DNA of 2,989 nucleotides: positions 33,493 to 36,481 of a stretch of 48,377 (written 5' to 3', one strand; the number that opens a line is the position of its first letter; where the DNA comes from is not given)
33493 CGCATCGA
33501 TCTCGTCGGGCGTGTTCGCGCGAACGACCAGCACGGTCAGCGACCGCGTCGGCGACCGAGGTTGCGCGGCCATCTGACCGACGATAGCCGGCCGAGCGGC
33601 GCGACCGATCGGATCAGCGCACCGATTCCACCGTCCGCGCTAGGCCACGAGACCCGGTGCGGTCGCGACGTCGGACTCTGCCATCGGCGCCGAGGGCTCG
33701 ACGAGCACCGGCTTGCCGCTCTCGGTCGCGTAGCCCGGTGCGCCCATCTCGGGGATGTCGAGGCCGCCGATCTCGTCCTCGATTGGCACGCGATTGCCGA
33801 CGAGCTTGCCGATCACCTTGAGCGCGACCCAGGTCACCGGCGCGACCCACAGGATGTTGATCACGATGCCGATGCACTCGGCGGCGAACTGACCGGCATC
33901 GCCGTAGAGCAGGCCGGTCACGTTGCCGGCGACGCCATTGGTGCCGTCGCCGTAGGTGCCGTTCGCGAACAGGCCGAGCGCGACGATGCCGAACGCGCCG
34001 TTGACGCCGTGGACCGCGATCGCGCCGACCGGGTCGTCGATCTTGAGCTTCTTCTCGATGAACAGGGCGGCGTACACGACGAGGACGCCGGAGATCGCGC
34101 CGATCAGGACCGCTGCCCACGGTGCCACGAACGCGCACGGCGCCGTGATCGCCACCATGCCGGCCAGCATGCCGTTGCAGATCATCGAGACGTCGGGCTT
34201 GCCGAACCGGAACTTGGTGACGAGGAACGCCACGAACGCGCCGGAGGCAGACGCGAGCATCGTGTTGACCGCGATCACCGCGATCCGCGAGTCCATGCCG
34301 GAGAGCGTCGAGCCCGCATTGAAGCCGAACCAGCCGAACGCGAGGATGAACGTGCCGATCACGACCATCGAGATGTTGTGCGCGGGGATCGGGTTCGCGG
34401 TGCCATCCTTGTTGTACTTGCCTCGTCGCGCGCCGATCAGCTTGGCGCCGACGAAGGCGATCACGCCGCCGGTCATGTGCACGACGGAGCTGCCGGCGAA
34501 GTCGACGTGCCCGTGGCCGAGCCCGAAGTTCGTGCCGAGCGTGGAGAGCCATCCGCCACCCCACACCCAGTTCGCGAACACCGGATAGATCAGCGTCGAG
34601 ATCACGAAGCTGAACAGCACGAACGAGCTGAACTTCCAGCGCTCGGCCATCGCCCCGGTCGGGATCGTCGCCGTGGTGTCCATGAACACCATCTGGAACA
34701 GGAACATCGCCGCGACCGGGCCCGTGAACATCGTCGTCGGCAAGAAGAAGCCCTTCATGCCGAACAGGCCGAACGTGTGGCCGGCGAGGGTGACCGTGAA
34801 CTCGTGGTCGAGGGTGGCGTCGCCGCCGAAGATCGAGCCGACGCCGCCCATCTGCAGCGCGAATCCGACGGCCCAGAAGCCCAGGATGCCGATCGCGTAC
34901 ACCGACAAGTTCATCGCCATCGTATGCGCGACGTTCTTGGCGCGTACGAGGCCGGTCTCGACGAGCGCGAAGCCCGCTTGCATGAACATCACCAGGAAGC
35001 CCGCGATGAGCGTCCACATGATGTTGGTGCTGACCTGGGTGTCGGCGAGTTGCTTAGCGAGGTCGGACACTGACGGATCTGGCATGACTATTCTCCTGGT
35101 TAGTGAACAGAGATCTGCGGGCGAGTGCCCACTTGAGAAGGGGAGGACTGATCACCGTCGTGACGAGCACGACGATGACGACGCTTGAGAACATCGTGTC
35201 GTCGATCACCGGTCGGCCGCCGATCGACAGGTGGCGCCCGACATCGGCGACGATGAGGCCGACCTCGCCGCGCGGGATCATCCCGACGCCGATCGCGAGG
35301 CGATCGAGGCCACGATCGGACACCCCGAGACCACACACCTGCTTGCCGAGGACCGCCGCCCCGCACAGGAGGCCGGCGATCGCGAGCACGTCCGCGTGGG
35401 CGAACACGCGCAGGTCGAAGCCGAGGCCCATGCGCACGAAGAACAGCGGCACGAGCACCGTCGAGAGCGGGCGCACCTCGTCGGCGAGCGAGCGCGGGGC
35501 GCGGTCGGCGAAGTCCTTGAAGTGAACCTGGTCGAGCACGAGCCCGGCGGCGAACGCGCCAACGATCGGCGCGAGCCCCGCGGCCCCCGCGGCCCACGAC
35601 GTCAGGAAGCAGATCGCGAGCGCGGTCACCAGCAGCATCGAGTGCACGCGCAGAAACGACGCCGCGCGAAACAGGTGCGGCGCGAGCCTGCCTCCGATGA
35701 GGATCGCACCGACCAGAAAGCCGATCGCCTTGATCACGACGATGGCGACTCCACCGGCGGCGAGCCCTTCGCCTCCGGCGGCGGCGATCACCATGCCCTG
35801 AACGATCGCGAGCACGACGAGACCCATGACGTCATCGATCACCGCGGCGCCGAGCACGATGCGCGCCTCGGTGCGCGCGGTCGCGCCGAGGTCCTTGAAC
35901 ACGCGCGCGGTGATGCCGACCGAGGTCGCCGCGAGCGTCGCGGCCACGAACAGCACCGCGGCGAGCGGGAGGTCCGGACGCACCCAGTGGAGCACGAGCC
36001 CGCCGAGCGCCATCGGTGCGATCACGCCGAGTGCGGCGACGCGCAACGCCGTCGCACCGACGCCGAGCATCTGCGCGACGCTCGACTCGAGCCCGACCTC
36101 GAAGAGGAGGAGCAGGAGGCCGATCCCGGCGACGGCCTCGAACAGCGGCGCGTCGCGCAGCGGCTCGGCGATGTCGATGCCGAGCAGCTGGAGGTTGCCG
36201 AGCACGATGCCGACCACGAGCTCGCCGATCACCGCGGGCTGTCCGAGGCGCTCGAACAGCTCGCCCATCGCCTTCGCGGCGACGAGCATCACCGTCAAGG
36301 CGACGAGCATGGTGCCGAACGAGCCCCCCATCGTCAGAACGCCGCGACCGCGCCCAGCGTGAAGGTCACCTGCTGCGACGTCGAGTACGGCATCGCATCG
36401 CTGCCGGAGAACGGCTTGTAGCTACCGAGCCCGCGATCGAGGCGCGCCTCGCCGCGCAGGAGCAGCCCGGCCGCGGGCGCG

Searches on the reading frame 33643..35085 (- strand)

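Call 66: search_protein_families(library=ncbifam, proteins=[window:33643-35085:-], max_evalue=0.001)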
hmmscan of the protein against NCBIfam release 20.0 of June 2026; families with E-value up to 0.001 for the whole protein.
window:33643-35085:- (481 aa): 3 families
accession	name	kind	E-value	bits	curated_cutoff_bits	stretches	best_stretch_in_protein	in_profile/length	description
TIGR00836.1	amt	subfamily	1.4e-114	383.2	343.3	1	21-452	1-406/406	ammonium transporter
TIGR03644.1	marine_trans_1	hypoth_equivalog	8.1e-97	324.6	514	1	21-453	4-402/404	probable ammonium transporter, marine subtype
NF007947.0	PRK10666.1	equivalog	6.7e-55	186.7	657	1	22-452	32-426/428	ammonium transporter AmtB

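Call 67: search_protein_families(library=pfam, proteins=[window:33643-35085:-], max_evalue=0.0001)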
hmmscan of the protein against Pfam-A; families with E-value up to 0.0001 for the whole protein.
window:33643-35085:- (481 aa): 1 family
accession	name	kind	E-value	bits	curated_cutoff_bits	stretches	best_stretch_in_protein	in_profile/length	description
PF00909.26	Ammonium_transp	-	2.4e-110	369.4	23.2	1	24-452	2-399/399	Ammonium Transporter Family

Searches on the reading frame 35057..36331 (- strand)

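Call 67: search_protein_families(library=pfam, proteins=[window:35057-36331:-], max_evalue=0.0001)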
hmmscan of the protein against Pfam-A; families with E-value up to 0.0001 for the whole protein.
window:35057-36331:- (425 aa): 1 family
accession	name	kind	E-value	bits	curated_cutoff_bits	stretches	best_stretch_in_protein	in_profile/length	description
PF00999.27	Na_H_Exchanger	-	6.2e-56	190.3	26.2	1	21-403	9-373/375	Sodium/hydrogen exchanger, transmembrane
